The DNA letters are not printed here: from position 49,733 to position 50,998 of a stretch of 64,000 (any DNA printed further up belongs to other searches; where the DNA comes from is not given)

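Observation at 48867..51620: Sugar-1-kinase (GalK-like), unknown protein and nucleotidyltransferase trio: a salvage-type activation route for an unusual sugar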

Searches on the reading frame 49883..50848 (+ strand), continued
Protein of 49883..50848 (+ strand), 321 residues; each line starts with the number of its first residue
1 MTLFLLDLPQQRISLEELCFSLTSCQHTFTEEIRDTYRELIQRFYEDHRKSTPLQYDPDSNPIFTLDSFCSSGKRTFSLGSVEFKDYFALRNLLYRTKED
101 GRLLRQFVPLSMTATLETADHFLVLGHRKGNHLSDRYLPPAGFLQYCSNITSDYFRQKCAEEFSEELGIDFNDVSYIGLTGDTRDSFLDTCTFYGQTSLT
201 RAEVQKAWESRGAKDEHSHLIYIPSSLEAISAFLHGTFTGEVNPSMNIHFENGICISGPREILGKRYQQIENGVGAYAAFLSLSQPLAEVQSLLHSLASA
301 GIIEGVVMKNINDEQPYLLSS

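Call 79: list_cluster_members(proteins=[P0013, P0014, P0015, P0016, P0017, P0018, P0020, P0133, P0051, P0162])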
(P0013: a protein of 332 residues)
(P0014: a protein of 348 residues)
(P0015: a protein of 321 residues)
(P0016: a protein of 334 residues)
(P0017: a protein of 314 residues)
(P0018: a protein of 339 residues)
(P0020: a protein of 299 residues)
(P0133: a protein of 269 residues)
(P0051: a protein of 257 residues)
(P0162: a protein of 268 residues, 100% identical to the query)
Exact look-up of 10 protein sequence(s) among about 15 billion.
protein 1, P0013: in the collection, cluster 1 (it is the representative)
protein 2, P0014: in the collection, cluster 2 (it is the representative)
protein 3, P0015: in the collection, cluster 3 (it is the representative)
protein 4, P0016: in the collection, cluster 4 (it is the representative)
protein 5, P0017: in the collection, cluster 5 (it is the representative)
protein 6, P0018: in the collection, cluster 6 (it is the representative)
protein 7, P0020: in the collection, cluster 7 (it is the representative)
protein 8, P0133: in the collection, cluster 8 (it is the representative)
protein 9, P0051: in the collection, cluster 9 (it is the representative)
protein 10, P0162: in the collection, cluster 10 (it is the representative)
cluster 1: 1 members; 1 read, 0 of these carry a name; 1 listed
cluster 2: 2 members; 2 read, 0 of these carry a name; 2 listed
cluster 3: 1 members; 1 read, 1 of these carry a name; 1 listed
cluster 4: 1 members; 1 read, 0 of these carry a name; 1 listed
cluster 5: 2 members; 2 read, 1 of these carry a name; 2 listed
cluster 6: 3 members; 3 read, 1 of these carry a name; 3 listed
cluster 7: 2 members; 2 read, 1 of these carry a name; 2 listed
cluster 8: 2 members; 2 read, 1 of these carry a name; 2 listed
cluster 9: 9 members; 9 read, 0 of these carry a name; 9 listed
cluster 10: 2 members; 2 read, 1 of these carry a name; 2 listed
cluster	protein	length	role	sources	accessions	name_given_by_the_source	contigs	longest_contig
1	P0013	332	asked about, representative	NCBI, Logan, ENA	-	-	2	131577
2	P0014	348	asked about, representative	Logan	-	-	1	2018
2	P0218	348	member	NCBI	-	-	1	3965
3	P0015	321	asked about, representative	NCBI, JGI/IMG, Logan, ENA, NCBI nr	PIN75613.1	hypothetical protein COV18_02085 [Candidatus Woesearchaeota archaeon ... | MAG: hypothetical protein COV18_02085 [Candidatus Woesearchaeota archaeon ...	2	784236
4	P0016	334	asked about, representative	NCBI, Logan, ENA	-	-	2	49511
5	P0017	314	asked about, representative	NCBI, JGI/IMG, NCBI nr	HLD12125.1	MAG TPA: hypothetical protein VJB87_00860 [Candidatus Nanoarchaeia archaeon] | hypothetical protein [Candidatus Nanoarchaeia archaeon]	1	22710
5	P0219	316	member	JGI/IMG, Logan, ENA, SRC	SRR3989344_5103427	-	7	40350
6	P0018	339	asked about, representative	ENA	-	-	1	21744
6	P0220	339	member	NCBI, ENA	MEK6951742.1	MAG: hypothetical protein AABX29_01890 [Nanoarchaeota archaeon]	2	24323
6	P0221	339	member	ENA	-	-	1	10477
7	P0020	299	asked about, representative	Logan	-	-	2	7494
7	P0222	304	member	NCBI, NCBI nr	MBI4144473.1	hypothetical protein HY486_04460 [Candidatus Woesearchaeota archaeon] | hypothetical protein [Candidatus Woesearchaeota archaeon]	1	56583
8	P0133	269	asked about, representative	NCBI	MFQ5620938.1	MAG: hypothetical protein ACE5FT_03775, partial [Candidatus Nanoarchaeia archaeon]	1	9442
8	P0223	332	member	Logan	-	-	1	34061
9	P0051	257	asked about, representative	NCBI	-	-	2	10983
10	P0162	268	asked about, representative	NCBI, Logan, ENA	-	-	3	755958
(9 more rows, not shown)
